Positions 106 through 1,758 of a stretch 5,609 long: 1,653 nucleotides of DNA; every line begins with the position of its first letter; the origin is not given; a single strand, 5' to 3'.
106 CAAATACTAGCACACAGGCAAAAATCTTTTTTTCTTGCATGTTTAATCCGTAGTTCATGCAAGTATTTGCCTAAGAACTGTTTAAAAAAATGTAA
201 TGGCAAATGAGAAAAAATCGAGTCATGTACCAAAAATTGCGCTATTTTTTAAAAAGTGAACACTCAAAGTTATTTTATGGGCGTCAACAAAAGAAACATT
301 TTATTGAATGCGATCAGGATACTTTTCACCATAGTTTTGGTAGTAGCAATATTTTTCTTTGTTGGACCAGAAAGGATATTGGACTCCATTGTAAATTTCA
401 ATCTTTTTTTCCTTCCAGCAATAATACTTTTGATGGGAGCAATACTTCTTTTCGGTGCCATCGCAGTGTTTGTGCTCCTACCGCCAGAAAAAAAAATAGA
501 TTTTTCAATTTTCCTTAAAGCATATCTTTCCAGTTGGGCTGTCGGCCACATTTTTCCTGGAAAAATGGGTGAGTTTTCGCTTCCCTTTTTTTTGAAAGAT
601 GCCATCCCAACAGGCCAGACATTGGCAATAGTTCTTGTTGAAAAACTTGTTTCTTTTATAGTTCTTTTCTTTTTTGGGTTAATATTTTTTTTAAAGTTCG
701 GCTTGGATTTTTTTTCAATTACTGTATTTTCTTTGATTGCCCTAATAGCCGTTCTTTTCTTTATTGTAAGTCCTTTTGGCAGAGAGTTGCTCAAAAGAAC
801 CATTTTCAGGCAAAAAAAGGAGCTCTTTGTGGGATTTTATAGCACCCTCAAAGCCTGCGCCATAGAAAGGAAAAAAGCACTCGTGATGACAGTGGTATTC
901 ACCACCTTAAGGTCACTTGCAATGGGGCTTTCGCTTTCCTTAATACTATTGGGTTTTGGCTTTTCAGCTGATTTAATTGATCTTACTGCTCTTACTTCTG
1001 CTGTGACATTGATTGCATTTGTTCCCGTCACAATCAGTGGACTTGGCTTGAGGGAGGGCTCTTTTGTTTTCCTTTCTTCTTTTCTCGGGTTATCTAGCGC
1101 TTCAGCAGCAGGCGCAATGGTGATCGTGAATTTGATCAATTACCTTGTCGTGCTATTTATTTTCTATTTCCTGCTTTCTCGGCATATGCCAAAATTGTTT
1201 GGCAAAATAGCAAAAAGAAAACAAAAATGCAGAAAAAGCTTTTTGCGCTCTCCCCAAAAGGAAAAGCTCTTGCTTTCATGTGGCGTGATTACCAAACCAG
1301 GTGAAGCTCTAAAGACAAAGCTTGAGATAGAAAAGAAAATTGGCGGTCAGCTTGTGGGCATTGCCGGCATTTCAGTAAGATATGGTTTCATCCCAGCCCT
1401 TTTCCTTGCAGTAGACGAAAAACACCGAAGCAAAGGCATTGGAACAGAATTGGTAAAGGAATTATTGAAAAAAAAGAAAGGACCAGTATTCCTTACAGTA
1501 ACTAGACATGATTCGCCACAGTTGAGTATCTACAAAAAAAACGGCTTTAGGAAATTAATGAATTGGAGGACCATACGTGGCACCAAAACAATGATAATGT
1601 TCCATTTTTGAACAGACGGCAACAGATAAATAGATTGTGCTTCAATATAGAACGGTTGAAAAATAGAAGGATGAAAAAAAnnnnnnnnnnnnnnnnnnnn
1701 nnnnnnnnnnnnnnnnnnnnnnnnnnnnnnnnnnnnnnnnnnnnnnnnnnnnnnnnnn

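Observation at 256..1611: MprF-flippase-like membrane domain fused to a minimal acetyl-CoA-type GNAT (a possible mini-MprF architecture)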

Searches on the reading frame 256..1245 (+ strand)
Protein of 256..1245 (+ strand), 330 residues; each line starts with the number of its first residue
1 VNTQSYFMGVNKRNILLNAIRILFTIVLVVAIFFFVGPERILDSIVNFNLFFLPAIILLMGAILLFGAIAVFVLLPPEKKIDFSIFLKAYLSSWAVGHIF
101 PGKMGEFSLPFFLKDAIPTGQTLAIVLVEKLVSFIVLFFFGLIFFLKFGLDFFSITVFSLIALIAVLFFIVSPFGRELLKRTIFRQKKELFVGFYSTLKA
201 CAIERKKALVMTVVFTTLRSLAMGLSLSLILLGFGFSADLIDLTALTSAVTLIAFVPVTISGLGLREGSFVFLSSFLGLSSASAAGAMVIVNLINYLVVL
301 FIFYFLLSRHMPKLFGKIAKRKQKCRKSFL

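Call 48: predict_structure(alignment_id=A4)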
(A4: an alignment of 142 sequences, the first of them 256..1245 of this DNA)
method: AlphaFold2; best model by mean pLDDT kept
length: 330 residues; sequences in the alignment: 142
mean_pLDDT: 91.2   pTM: 0.88
mean pLDDT of the five models: 91.2, 90.0, 89.8, 89.5, 89.2
residues with pLDDT >= 90: 261; 70-90: 39; 50-70: 25; < 50: 5
segments of 3 or more residues with pLDDT < 50: 1-5
pLDDT, mean of each block of 10 residues (from residue 1): 50 88 95 97 98 98 98 93 95 93 86 94 97 97 95 85 94 93 89 95 97 98 98 98 98 91 94 98 98 97 87 62 61
secondary structure, 60 per line:
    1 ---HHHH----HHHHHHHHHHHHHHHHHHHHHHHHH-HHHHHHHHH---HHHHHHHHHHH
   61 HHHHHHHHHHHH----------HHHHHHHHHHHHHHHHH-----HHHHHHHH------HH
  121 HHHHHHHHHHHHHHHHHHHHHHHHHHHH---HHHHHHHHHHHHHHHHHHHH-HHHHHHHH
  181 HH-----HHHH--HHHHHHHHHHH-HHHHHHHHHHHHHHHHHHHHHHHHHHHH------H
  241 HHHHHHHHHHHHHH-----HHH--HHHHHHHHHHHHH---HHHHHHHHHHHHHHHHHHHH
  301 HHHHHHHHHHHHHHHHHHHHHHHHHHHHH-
elements in order: H4-7 H12-36 H38-46 H50-72 H83-99 H105-112 H119-148 H152-171 H173-182 H188-191 H194-204 H206-233 H240-254 H265-277 H281-329

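Call 51: fold_search(model_id=the predicted structure, library=pdb)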
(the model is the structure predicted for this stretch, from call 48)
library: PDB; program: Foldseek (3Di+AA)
matches with E <= 10: 249; with E <= 0.001: 0
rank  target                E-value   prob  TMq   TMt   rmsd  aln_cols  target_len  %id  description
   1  7f47                  9.2e-03  1.00  0.54  0.24   6.1       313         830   14  Cryo-EM structure of Rhizobium etli MprF (released 2022-06-22)
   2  7duw_A                1.9e-02  1.00  0.56  0.25   5.7       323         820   12  Cryo-EM structure of the multiple peptide resistance factor (MprF) loaded with two lysyl-phosphatidylglycerol molecule (released 2021-04-21)
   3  9j8s_A                3.2e-02  1.00  0.58  0.26   7.2       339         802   14  MprF from Pseudomonas aeruginosa in nanodisc, C2 symmetry (released 2025-09-03)
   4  9j8q_A                5.1e-02  1.00  0.56  0.25   7.3       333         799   14  MprF from Pseudomonas aeruginosa in GDN micelle, C2 symmetry (released 2025-09-03)
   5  9goe_A                6.0e-02  1.00  0.60  0.27   6.3       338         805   14  Cryo-EM structure of the multiple peptide resistance factor (MprF) from Pseudomonas aeruginosa bound to a synthetic na (released 2025-03-12)
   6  6lvf_A                1.0e-01  1.00  0.57  0.26   6.8       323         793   11  Cryo-EM structure of the multiple peptide resistance factor (MprF) loaded with one lysyl-phosphatidylglycerol molecule (released 2021-02-03)
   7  8vp5_B                4.2e-01  0.09  0.12  0.07  25.2       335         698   13  Cryo-EM structure of the ABC transporter PCAT1 bound with ADP and Substrate (released 2024-10-30)
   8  5xat_D                4.4e-01  0.57  0.28  0.24  18.0       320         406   12  Structural insights into the elevator-like mechanism of the sodium/citrate symporter CitS (released 2017-06-14)
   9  6iv1_E                6.5e-01  0.09  0.13  0.15  28.0       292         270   16  Crystal structure of a bacterial Bestrophin homolog from Klebsiella pneumoniae with a mutation I180T (released 2019-11-13)
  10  9azl_A                6.7e-01  0.08  0.13  0.08  25.2       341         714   11  Cryo-EM structure of the ABC transporter PCAT1 bound with MgADP class1 (released 2024-10-30)
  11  9bh2                  7.3e-01  0.09  0.13  0.11  20.2       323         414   15  Apo GltPh, outward-facing state (released 2025-03-12)
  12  8xq4                  8.3e-01  0.12  0.17  0.08  21.8       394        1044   12  Structure of the sea urchin spSLC9C1 in state-2 w/o cAMP protomer (released 2024-07-17)
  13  8sb8                  8.7e-01  0.06  0.12  0.05  27.0       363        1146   14  CryoEM structure of P-Glycoprotein in collapsed closed state with vanadate (released 2025-04-23)
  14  9jqy_A                1.0e+00  0.06  0.13  0.15  20.1       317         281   16  Structural Insights into Selective Antagonism of TG6-129 and EP4 Prostaglandin Receptor (released 2025-10-22)
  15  4cz8_B                1.1e+00  0.09  0.17  0.14  19.8       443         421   14  Structure of the sodium proton antiporter PaNhaP from Pyrococcus abyssii at pH 8. (released 2014-12-17)
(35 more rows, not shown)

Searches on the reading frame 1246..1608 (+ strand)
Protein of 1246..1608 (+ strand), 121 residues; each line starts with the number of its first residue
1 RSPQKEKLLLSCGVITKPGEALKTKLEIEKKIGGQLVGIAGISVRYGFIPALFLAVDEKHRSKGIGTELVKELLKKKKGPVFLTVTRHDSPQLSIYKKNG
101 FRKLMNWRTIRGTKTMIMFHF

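Call 63: find_homologous_proteins(query=A5, max_evalue=0.001)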
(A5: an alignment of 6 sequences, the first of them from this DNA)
Query A5 (6 sequences) (121 aa, profile of the alignment): 28 proteins with E <= 0.001 among 1568 candidates.
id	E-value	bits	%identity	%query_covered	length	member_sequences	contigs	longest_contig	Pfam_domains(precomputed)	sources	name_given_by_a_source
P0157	2.1e-53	197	66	100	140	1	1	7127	PF13673.14,PF13508.14,PF08445.17,PF00583.32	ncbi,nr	ncbi:MAG: GNAT family N-acetyltransferase, partial [Candidatus Diapherotrites archaeon]|nr:GNAT fami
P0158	2.9e-40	155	46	100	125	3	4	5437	PF13673.14,PF13302.14,PF13508.14,PF00583.32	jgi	-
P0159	1.6e-35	139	50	93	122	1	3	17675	PF13673.14,PF13508.14,PF08445.17,PF00583.32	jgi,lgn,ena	-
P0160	4.9e-35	138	48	98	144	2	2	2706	PF13673.14,PF13508.14,PF08445.17,PF00583.32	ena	-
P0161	1.0e-6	46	34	69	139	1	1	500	PF13673.14,PF13420.14,PF13508.14,PF08445.17,PF00583.32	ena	-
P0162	1.4e-6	46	34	69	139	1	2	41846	PF13673.14,PF13420.14,PF13508.14,PF08445.17,PF00583.32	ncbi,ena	-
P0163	1.2e-5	43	30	68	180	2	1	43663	PF13673.14,PF13420.14,PF13302.14,PF13508.14,PF08445.17,PF00583.32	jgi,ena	-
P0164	1.7e-5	43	32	59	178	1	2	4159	PF13673.14,PF13420.14,PF13302.14,PF13508.14,PF00583.32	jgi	jgi:ribosomal protein S18 acetylase RimI-like enzyme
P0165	2.1e-5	42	29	59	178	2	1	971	PF13673.14,PF13420.14,PF13302.14,PF13508.14,PF08445.17,PF00583.32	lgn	-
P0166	6.8e-5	41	39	47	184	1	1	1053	PF13673.14,PF13420.14,PF13302.14,PF13508.14,PF08445.17,PF00583.32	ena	-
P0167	6.9e-5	41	38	47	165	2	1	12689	PF13673.14,PF13420.14,PF13302.14,PF13508.14,PF08445.17,PF00583.32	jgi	-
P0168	8.2e-5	40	28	59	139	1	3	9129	PF13673.14,PF13420.14,PF13302.14,PF13508.14,PF08445.17,PF00583.32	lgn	-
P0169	8.3e-5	40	30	66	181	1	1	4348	PF13673.14,PF13420.14,PF13302.14,PF13508.14,PF08445.17,PF00583.32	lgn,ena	-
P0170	8.5e-5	40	38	50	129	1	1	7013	PF13673.14,PF13420.14,PF13302.14,PF13508.14,PF08445.17,PF00583.32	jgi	jgi:ribosomal protein S18 acetylase RimI-like enzyme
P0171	9.6e-5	40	33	50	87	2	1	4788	PF13673.14,PF13420.14,PF13302.14,PF13508.14,PF08445.17,PF13523.13,PF00583.32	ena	-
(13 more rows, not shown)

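Call 64: find_encoding_contigs(protein=P0159, flank=9000, max_places=3)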
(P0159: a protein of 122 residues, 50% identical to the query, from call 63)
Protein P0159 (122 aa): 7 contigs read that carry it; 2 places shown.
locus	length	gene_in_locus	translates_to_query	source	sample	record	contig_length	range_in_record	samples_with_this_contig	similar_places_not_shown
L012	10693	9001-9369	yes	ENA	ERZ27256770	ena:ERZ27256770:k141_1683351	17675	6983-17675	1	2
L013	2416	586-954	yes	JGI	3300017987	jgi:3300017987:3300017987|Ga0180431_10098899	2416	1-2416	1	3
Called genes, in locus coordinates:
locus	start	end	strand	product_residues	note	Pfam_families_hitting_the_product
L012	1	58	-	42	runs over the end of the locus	-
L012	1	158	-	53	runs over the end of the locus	-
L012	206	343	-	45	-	-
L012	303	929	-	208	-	-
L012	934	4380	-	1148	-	-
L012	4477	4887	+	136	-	-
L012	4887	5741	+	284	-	PF20720:nSTAND3 (faint)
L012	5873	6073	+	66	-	-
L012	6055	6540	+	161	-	-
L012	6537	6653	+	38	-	-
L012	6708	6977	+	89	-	-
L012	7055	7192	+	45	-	-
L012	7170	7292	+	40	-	-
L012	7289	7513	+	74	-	-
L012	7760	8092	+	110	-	-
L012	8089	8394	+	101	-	-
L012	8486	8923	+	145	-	-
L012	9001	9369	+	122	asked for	PF00583:Acetyltransf_1, PF13508:Acetyltransf_7, PF13673:Acetyltransf_10 (weak), PF08445:FR47 (weak)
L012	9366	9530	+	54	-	-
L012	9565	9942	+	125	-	-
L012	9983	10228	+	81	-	-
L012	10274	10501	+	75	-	-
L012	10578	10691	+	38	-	?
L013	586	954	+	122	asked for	PF00583:Acetyltransf_1, PF13508:Acetyltransf_7, PF13673:Acetyltransf_10 (weak), PF08445:FR47 (weak)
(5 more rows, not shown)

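Call 65: find_encoding_contigs(protein=P0158, flank=6000, max_places=3)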
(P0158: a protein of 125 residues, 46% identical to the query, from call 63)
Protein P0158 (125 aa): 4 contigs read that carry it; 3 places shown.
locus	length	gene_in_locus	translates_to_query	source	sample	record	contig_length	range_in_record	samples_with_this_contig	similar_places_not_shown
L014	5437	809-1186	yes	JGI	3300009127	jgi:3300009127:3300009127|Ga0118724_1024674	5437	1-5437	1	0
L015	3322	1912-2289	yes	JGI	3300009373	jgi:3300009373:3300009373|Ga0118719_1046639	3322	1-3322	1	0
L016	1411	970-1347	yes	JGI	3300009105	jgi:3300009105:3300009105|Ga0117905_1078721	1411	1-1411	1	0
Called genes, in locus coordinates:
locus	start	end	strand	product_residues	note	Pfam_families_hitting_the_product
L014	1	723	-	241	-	?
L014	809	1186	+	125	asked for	PF00583:Acetyltransf_1, PF13302:Acetyltransf_3 (weak), PF13673:Acetyltransf_10 (weak), PF13508:Acetyltransf_7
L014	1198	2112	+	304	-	PF00551:Formyl_trans_N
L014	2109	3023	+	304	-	PF03706:LPG_synthase_TM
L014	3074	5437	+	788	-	?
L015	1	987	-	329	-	?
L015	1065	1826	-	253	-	PF13489:Methyltransf_23, PF13847:Methyltransf_31 (weak), PF08241:Methyltransf_11, PF08242:Methyltransf_12 (faint), PF13649:Methyltransf_25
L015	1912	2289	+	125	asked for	PF00583:Acetyltransf_1, PF13302:Acetyltransf_3 (weak), PF13673:Acetyltransf_10 (weak), PF13508:Acetyltransf_7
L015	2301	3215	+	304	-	PF00551:Formyl_trans_N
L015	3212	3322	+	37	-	?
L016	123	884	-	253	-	PF13489:Methyltransf_23, PF13847:Methyltransf_31 (weak), PF08241:Methyltransf_11, PF08242:Methyltransf_12 (faint), PF13649:Methyltransf_25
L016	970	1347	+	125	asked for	PF00583:Acetyltransf_1, PF13302:Acetyltransf_3 (weak), PF13673:Acetyltransf_10 (weak), PF13508:Acetyltransf_7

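Call 66: find_encoding_contigs(protein=P0157, flank=8000, max_places=2)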
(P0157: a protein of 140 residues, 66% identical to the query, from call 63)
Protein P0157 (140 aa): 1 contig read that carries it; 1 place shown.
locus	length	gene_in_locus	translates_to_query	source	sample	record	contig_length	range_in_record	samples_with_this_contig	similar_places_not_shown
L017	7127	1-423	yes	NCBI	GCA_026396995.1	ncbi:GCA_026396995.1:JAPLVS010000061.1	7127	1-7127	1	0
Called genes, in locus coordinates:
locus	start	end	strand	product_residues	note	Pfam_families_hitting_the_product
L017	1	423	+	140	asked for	PF00583:Acetyltransf_1, PF13673:Acetyltransf_10, PF13508:Acetyltransf_7, PF08445:FR47 (weak)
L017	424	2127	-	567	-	PF02543:Carbam_trans_N, PF22521:HypF_C_2 (weak), PF16861:Carbam_trans_C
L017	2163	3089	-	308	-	PF00535:Glycos_transf_2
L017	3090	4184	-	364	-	PF01041:DegT_DnrJ_EryC1, PF00155:Aminotran_1_2 (weak)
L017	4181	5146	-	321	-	PF00106:adh_short (faint), PF01073:3Beta_HSD, PF01370:Epimerase, PF02719:Polysacc_synt_2, PF04321:RmlD_sub_bind, PF07993:NAD_binding_4, PF16363:GDP_Man_Dehyd, PF13460:NAD_binding_10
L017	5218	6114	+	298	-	PF00534:Glycos_transf_1, PF13692:Glyco_trans_1_4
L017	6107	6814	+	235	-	PF00535:Glycos_transf_2, PF13641:Glyco_tranf_2_3 (weak)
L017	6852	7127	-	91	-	?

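Call 67: search_protein_families(library=pfam, proteins=[L014:1-723:-, L014:1198-2112:+, L014:2109-3023:+, L014:3074-5437:+, L015:1-987:-, L012:934-4380:-, L012:303-929:-, L012:4887-5741:+], max_evalue=0.01)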
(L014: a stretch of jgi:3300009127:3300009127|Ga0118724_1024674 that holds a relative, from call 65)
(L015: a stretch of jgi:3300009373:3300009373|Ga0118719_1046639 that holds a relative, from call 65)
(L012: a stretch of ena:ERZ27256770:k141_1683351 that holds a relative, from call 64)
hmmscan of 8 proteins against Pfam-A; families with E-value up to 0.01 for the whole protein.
L014:1-723:- (241 aa): 6 families
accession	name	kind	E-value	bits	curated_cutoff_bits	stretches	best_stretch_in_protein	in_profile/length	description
PF08241.18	Methyltransf_11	-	1.1e-13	52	21.2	1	50-153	1-94/95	Methyltransferase domain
PF13649.12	Methyltransf_25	-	1e-11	45.8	27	1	49-150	1-97/97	Methyltransferase domain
PF13489.12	Methyltransf_23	-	9e-08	32.5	27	1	36-181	12-151/164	Methyltransferase domain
PF13847.12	Methyltransf_31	-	2.7e-06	27.6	27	1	49-154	7-109/145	Methyltransferase domain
PF08242.18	Methyltransf_12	-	1.6e-05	26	30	1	51-151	2-97/98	Methyltransferase domain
PF01209.24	Ubie_methyltran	-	0.0012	18.7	20.1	1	55-161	61-157/233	ubiE/COQ5 methyltransferase family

L014:1198-2112:+ (304 aa): 1 family
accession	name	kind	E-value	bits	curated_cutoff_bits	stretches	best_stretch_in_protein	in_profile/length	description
PF00551.24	Formyl_trans_N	-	1.9e-14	54.3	26.1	1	127-228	67-171/181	Formyl transferase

L014:2109-3023:+ (304 aa): 1 family
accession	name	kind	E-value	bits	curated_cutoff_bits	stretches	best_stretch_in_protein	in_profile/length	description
PF03706.18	LPG_synthase_TM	-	2.9e-27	96.4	33.4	1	12-289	2-298/302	Lysylphosphatidylglycerol synthase TM region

L014:3074-5437:+ (788 aa): 2 families
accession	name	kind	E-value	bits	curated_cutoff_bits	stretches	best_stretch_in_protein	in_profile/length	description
PF01467.32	CTP_transf_like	-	6.8e-12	46.2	21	1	19-109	7-91/133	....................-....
PF01326.24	PPDK_N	-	1.6e-08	34.6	27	1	214-303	87-178/328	Pyruvate phosphate dikinase, AMP/ATP-binding domain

L015:1-987:- (329 aa): 1 family
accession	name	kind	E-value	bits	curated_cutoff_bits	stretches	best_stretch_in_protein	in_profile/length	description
PF13231.12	PMT_2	-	0.003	18.2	26.1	1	97-212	29-151/160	Dolichyl-phosphate-mannose-protein mannosyltransferase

L012:934-4380:- (1148 aa): 0 families

L012:303-929:- (208 aa): 0 families

L012:4887-5741:+ (284 aa): 2 families
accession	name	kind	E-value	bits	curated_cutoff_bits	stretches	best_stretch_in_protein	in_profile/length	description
PF20720.3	nSTAND3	-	1.5e-05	25.2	27.2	1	33-134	9-109/155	Novel STAND NTPase 3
PF24883.2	NPHP3_N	-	0.0093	16.6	24.8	0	43-67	22-46/164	Nephrocystin 3, N-terminal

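Call 72: find_related_loci(query=A5, collection=metagenome_contigs, flank=6000)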
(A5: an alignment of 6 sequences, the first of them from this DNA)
Query A5 (121 aa) in metagenome_contigs; peptide patterns used: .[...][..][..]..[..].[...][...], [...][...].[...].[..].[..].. (x = any residue, [..] = any of these).
123 stretches matched a pattern, but none encodes a relative of the query by tblastn (E <= 1e-3).

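Call 73: find_related_loci(query=A5, collection=viral_contigs, flank=6000)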
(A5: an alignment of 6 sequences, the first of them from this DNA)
Query A5 (121 aa) in viral_contigs; peptide patterns used: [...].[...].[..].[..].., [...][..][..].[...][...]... (x = any residue, [..] = any of these).
41 stretches matched a pattern, but none encodes a relative of the query by tblastn (E <= 1e-3).

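Call 74: search_protein_families(library=phrogs, proteins=[L012:934-4380:-, L012:303-929:-, L012:4477-4887:+, L012:4887-5741:+, L012:6055-6540:+, L012:7760-8092:+, L012:8486-8923:+, L012:9001-9369:+, L012:9565-9942:+], max_evalue=0.001)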
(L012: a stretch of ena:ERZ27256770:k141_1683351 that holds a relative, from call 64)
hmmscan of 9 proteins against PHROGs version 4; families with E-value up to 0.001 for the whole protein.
L012:934-4380:- (1148 aa): 0 families

L012:303-929:- (208 aa): 0 families

L012:4477-4887:+ (136 aa): 0 families

L012:4887-5741:+ (284 aa): 3 families
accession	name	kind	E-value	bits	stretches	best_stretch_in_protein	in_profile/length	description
phrog_38691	-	unknown function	6.5e-07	30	1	35-224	18-222/258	-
phrog_5484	-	DNA, RNA and nucleotide metabolism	3.1e-05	24.7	1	34-183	19-185/239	DnaA-like replication initiation protein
phrog_141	-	head and packaging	0.00028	21.3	1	244-279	8-42/183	terminase small subunit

L012:6055-6540:+ (161 aa): 0 families

L012:7760-8092:+ (110 aa): 0 families

L012:8486-8923:+ (145 aa): 0 families

L012:9001-9369:+ (122 aa): 3 families
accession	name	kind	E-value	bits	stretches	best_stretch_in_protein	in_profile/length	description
phrog_1249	-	other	1.3e-08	35.8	1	34-105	66-149/180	acetyltransferase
phrog_3810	-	other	8.5e-06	26.8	1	32-109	64-147/155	acetyltransferase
phrog_8663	-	unknown function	0.00031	20.8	1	56-99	225-272/314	-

L012:9565-9942:+ (125 aa): 0 families

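Call 77: search_protein_families(library=ncbifam, proteins=[L014:1198-2112:+], max_evalue=0.001)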
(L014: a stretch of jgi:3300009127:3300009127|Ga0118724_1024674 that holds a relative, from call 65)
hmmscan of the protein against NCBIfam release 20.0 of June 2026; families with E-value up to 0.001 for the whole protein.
L014:1198-2112:+ (304 aa): 7 families
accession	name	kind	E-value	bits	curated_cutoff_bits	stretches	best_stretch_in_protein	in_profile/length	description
NF005755.0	PRK07579.1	equivalog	1.1e-12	48.3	238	1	132-255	60-181/245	dTDP-4-amino-4,6-dideoxyglucose formyltransferase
TIGR00639.1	PurN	equivalog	1.2e-12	47.8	150.1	1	130-228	70-171/192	phosphoribosylglycinamide formyltransferase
TIGR00460.1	fmt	equivalog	2.9e-11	43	201.5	1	115-226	54-169/315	methionyl-tRNA formyltransferase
NF005414.0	PRK06988.1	equivalog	2.2e-10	40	316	1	118-220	55-161/311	formyltransferase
NF005998.1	PRK08125.1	equivalog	7.9e-08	31.1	777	1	131-253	67-192/649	bifunctional UDP-4-amino-4-deoxy-L-arabinose formyltransferase/UDP-glucuronic acid oxidase ArnA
TIGR00655.1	PurU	equivalog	1.9e-07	31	285.95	1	128-228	149-252/280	formyltetrahydrofolate deformylase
NF004684.0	PRK06027.1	subfamily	1.8e-06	27.8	223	1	129-228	155-257/286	formyltetrahydrofolate deformylase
